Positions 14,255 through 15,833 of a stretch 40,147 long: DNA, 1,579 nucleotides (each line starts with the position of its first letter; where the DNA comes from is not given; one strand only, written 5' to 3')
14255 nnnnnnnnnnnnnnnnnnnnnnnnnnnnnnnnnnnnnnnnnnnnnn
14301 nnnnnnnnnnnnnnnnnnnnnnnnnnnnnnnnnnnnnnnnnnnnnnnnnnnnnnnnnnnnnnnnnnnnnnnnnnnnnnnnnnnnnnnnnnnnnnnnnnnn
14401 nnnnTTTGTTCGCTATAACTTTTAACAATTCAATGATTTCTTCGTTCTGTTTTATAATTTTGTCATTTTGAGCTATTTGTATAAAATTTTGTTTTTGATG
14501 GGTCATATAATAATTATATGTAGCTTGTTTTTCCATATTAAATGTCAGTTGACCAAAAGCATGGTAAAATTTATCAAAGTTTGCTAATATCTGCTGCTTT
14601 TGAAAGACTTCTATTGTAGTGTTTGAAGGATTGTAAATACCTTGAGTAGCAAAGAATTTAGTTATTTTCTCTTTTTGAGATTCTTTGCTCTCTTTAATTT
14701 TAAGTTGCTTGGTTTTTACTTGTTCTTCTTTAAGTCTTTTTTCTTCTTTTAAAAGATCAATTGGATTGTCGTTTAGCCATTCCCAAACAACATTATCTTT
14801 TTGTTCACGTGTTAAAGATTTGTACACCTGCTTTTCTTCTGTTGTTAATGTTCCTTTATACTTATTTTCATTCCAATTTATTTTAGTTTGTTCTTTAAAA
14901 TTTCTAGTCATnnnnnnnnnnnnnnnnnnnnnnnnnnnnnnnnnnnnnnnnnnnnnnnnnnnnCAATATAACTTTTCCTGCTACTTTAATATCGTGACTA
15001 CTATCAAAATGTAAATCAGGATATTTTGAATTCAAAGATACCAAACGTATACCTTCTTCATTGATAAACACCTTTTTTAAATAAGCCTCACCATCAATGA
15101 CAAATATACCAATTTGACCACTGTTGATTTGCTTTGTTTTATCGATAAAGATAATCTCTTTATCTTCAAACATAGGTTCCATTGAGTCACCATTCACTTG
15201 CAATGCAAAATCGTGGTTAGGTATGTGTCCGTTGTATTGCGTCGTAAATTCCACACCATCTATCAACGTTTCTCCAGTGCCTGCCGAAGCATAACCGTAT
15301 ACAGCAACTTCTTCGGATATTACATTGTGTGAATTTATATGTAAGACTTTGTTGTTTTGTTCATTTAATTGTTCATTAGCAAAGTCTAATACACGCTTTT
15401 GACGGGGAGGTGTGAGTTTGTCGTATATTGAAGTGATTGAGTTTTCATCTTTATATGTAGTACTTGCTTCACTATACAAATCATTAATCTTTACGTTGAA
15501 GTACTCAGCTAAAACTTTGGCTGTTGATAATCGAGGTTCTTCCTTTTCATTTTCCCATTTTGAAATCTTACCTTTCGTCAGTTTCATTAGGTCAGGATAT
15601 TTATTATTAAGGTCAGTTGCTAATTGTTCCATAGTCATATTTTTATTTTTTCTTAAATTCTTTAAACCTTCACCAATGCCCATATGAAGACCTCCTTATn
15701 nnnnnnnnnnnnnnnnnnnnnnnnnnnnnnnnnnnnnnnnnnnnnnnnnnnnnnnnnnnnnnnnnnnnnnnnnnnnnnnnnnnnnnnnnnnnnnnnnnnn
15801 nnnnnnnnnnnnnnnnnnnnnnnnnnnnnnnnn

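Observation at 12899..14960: AT-rich two-gene moron island between int and cI, each gene bracketed by hairpin terminators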

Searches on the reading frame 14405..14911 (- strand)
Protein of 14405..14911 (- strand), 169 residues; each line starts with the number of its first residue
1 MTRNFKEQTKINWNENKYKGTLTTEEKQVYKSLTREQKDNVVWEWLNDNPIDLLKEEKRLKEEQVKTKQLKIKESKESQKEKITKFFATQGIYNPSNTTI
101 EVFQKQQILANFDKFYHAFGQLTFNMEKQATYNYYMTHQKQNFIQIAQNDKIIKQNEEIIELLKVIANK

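Call 3: search_protein_families(library=pfam, proteins=[window:14405-14911:-], max_evalue=1)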
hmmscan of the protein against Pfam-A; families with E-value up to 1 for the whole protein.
window:14405-14911:- (169 aa): 0 families

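Call 4: search_protein_families(library=padloc, proteins=[window:14405-14911:-], max_evalue=1)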
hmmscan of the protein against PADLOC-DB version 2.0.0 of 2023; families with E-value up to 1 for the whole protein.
window:14405-14911:- (169 aa): 0 families

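Call 5: search_protein_families(library=phrogs, proteins=[window:14405-14911:-], max_evalue=1)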
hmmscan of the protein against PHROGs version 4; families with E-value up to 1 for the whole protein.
window:14405-14911:- (169 aa): 2 families
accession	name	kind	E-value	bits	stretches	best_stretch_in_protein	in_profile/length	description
phrog_5375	-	unknown function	1.6e-43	149.5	1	10-169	9-162/164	-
phrog_16443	-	unknown function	0.0011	20.3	1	74-164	9-100/100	-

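Call 10: search_protein_families(library=ncbifam, proteins=[window:14405-14911:-], max_evalue=1)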
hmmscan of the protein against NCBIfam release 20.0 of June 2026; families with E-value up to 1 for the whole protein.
window:14405-14911:- (169 aa): 0 families

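Call 20: find_homologous_proteins(query=window:14405-14911:-, max_evalue=0.001)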
Query window:14405-14911:- (169 aa): 55 proteins with E <= 0.001 among 116 candidates.
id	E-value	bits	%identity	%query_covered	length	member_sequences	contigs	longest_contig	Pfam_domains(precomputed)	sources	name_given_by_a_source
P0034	4.2e-100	350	99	100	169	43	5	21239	-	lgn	-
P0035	1.7e-92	325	91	100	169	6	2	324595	-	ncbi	-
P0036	6.3e-56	207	63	98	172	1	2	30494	-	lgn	-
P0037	4.9e-53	197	62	99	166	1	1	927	-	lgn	-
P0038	1.2e-52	196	59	100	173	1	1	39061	-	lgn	-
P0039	2.3e-52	195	59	100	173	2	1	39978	-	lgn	-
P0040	1.0e-51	193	55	100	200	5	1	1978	-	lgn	-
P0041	1.1e-51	193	53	100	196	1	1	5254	-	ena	-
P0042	1.5e-51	193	53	100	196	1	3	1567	-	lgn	-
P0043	1.5e-51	192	53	100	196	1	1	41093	-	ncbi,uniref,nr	ncbi:hypothetical protein [Staphylococcus nepalensis]|uniref:hypothetical protein n=1 Tax=Staphyloco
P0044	2.4e-51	192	53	100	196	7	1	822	-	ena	-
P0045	3.5e-51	191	53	100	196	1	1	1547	-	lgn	-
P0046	7.3e-51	190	56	100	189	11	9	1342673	-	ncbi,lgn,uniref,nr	ncbi:hypothetical protein [Staphylococcus saprophyticus]|uniref:Uncharacterized protein n=1 Tax=Stap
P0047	7.7e-51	190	54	100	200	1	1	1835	-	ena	-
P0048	5.1e-50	188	52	100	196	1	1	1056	-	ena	-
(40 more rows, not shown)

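Call 21: search_dna_similar(query=window:14405-14911:-, collection=phages, mode=protein, max_rows=40, max_evalue=0.001)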
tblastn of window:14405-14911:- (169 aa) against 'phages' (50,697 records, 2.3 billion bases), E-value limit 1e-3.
Records with a match: 20; places in all: 20; records where one place covers at least 80% of the query: 5.
Best place of each record, by identity: >=99% 3; <60% 17.
By first word of the organism name: Staphylococcus 20.
By host as written in the record: Staphylococcus aureus 9; Staphylococcus aureus RN4220 4; Staphylococcus pseudintermedius 3; Staphylococcus sp. IME1354 2; Staphylococcus epidermidis 14.1.R1 1; - 1.
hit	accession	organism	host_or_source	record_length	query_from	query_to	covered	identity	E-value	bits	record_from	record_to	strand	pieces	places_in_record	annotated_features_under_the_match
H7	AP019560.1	Staphylococcus phage SP120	Staphylococcus pseudintermedius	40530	1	169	100%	100.0%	2e-84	275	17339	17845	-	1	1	hypothetical protein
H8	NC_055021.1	Staphylococcus phage SP120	Staphylococcus pseudintermedius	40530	1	169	100%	100.0%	2e-84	275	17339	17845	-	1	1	hypothetical protein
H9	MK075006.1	Staphylococcus phage phiSP119-3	Staphylococcus pseudintermedius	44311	1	169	100%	99.4%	6e-84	274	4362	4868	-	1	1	hypothetical protein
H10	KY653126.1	Staphylococcus virus IME1354_01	Staphylococcus sp. IME1354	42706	1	169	100%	51.9%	3e-47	169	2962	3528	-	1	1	hypothetical protein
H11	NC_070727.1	Staphylococcus virus IME1354_01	Staphylococcus sp. IME1354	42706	1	169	100%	51.9%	3e-47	169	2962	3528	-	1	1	hypothetical protein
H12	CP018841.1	Staphylococcus phage HOB 14.1.R1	Staphylococcus epidermidis 14.1.R1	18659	87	169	49%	44.0%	1e-10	64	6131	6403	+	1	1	record has no annotation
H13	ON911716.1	Staphylococcus phage SAP3_TA-2022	Staphylococcus aureus RN4220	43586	90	169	47%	44.8%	5e-12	68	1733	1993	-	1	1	hypothetical protein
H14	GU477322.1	Staphylococcus phage SAP-26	Staphylococcus aureus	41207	90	169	47%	44.8%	5e-12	68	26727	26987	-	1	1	gp3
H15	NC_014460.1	Staphylococcus phage SAP-26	Staphylococcus aureus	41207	90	169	47%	44.8%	5e-12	68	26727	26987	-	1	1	gp3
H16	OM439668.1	Staphylococcus phage vB_SauS_713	Staphylococcus aureus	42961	90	169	47%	44.8%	5e-12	68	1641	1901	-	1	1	hypothetical protein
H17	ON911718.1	Staphylococcus phage SAP13_TA-2022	Staphylococcus aureus RN4220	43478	90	169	47%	44.8%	5e-12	68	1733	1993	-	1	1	hypothetical protein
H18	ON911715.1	Staphylococcus phage SAP2_TA-2022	Staphylococcus aureus RN4220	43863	90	169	47%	44.8%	5e-12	68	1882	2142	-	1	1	hypothetical protein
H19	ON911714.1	Staphylococcus phage SAP1_TA-2022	Staphylococcus aureus RN4220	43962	90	169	47%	44.8%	5e-12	68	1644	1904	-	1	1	hypothetical protein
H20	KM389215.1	Staphylococcus phage Phi05_1554 UV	-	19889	90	169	47%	44.8%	5e-12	68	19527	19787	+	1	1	record has no annotation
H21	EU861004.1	Staphylococcus phage vB_SauS-phiIPLA88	Staphylococcus aureus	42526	90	169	47%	44.8%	6e-12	68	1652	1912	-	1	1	gp3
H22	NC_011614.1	Staphylococcus phage vB_SauS-phiIPLA88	Staphylococcus aureus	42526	90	169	47%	44.8%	6e-12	68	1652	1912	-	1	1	hypothetical protein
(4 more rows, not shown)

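Call 49: get_annotated_region(hit=H22, flank=3500)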
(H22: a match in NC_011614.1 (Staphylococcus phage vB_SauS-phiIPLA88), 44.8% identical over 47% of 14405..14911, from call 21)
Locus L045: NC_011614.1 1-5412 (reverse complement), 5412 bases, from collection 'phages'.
description: Staphylococcus phage phiSauS-IPLA88, complete genome.
organism: Staphylococcus phage vB_SauS-phiIPLA88 (NCBI taxid 2681608)
taxonomy: Viruses; Duplodnaviria; Heunggongvirae; Uroviricota; Caudoviricetes; Azeredovirinae; Dubowvirus; Dubowvirus IPLA88
host: Staphylococcus aureus; source: -; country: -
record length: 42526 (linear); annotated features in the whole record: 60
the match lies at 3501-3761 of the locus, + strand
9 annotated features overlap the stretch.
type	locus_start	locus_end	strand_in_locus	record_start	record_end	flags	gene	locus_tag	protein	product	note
CDS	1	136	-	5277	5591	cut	-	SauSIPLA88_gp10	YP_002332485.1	CI-like repressor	-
CDS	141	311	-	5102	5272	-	-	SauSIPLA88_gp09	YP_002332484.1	DUF1270 domain-containing protein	-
CDS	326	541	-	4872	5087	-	-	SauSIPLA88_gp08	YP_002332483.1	DUF771 domain-containing protein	-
CDS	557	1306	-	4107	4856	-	-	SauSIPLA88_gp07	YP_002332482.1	anti-repressor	-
CDS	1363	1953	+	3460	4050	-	-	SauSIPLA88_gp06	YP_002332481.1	hypothetical protein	-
CDS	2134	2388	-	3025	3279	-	-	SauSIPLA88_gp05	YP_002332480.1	transcriptional repressor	-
CDS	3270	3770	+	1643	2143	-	-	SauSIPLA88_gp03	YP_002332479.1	hypothetical protein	-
CDS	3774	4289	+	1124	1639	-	-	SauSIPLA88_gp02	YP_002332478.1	hypothetical protein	-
CDS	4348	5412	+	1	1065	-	-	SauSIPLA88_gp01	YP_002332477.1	integrase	-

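Call 50: get_annotated_region(hit=H11, flank=3500)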
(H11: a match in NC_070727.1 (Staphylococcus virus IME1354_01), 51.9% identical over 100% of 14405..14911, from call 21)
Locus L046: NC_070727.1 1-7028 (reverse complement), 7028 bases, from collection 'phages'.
description: Staphylococcus phage IME1354_01, complete genome.
organism: Staphylococcus virus IME1354_01 (NCBI taxid 3070820)
taxonomy: Viruses; Duplodnaviria; Heunggongvirae; Uroviricota; Caudoviricetes; Zhangqianvirus; Zhangqianvirus IME1354
host: Staphylococcus sp. IME1354; source: -; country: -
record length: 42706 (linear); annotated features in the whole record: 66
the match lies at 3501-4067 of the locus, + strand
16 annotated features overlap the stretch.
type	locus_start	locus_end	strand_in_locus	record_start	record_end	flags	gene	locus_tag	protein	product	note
CDS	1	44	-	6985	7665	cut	-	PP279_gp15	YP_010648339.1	hypothetical protein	-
CDS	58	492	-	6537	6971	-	-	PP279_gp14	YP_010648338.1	single-stranded DNA-binding protein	-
CDS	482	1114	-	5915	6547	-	-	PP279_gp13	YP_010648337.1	hypothetical protein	-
CDS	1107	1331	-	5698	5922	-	-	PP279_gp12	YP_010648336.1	hypothetical protein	-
CDS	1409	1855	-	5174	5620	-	-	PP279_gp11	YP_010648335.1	anti-repressor Ant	-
CDS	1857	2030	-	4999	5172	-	-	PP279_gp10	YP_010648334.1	hypothetical protein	-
CDS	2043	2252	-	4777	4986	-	-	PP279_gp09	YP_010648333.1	hypothetical protein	-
CDS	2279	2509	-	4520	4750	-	-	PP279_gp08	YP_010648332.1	hypothetical protein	-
CDS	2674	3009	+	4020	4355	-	-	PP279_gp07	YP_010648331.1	transcriptional regulator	-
CDS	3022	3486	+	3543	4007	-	-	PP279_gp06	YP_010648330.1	metallo-protease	-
CDS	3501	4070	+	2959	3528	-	-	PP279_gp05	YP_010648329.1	hypothetical protein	-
CDS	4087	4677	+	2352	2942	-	-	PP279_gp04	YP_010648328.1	lipoprotein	-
CDS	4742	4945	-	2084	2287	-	-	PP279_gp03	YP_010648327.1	hypothetical protein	-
CDS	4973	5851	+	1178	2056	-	-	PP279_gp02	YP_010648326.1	hypothetical protein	-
CDS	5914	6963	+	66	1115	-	-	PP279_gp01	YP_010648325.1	integrase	-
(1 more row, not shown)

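Call 64: predict_structure(alignment_id=A4)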
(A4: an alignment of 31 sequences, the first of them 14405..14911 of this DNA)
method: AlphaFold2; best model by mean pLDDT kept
length: 169 residues; sequences in the alignment: 31
mean_pLDDT: 67.1   pTM: 0.35
mean pLDDT of the five models: 67.1, 66.5, 66.3, 65.0, 60.2
residues with pLDDT >= 90: 0; 70-90: 61; 50-70: 94; < 50: 14
segments of 3 or more residues with pLDDT < 50: 111-114, 119-121
pLDDT, mean of each block of 10 residues (from residue 1): 77 87 86 85 86 68 54 60 69 68 61 48 53 55 57 62 62
secondary structure, 60 per line:
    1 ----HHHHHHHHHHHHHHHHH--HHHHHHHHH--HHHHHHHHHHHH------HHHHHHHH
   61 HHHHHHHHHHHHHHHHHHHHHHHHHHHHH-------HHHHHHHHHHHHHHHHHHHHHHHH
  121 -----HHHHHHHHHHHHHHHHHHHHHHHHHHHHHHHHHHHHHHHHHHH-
elements in order: H5-21 H24-32 H35-46 H53-89 H97-120 H126-168

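Call 73: search_solved_structures(query=A4, max_evalue=10)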
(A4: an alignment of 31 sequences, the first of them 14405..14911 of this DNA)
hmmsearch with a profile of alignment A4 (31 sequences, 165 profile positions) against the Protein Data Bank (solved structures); distinct sequences matched with E-value up to 10: 5.
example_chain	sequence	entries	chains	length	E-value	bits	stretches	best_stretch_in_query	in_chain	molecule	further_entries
8fmw_T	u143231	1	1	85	0.31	14.3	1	5-67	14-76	30S ribosomal protein S20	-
9ygm_Le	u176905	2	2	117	0.46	13.7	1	22-93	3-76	60S ribosomal protein eL31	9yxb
3do9_A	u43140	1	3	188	1.2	12.3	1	3-73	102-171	UPF0302 protein BA_1542/GBAA1542/BAS1430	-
6u7j_A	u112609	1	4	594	1.7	11.9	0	7-60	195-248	Beta-glucuronidase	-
7uek_A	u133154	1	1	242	2.9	11.2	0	4-81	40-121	OT3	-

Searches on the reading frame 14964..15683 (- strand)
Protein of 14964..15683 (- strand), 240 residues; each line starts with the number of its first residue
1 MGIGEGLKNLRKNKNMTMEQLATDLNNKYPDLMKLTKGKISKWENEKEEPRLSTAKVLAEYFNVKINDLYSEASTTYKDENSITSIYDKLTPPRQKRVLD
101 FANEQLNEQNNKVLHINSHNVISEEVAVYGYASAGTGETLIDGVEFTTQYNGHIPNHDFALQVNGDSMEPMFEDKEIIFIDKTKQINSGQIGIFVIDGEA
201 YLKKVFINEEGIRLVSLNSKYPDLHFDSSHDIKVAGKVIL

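Call 3: search_protein_families(library=pfam, proteins=[window:14964-15683:-], max_evalue=1)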
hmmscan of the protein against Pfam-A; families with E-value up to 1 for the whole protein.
window:14964-15683:- (240 aa): 7 families
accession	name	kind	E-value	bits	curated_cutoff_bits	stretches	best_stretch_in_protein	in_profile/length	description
PF00717.28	Peptidase_S24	-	6.3e-27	94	23.3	1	128-239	2-116/116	Peptidase S24-like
PF12844.13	HTH_19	-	7.9e-10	39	30.2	1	4-71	1-60/64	Helix-turn-helix domain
PF01381.28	HTH_3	-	5.3e-09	36.4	23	1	7-69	1-55/55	Helix-turn-helix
PF13443.12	HTH_26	-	5.2e-06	27.1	22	1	7-70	2-58/63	Cro/C1-type HTH DNA-binding domain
PF13560.12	HTH_31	-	0.0014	19.3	27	1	4-64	3-56/64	Helix-turn-helix domain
PF13744.12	HTH_37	-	0.12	12.7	27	1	8-42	24-58/80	Helix-turn-helix domain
PF08231.17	SYF2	-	0.2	12.4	23.5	1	11-120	30-131/154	SYF2 splicing factor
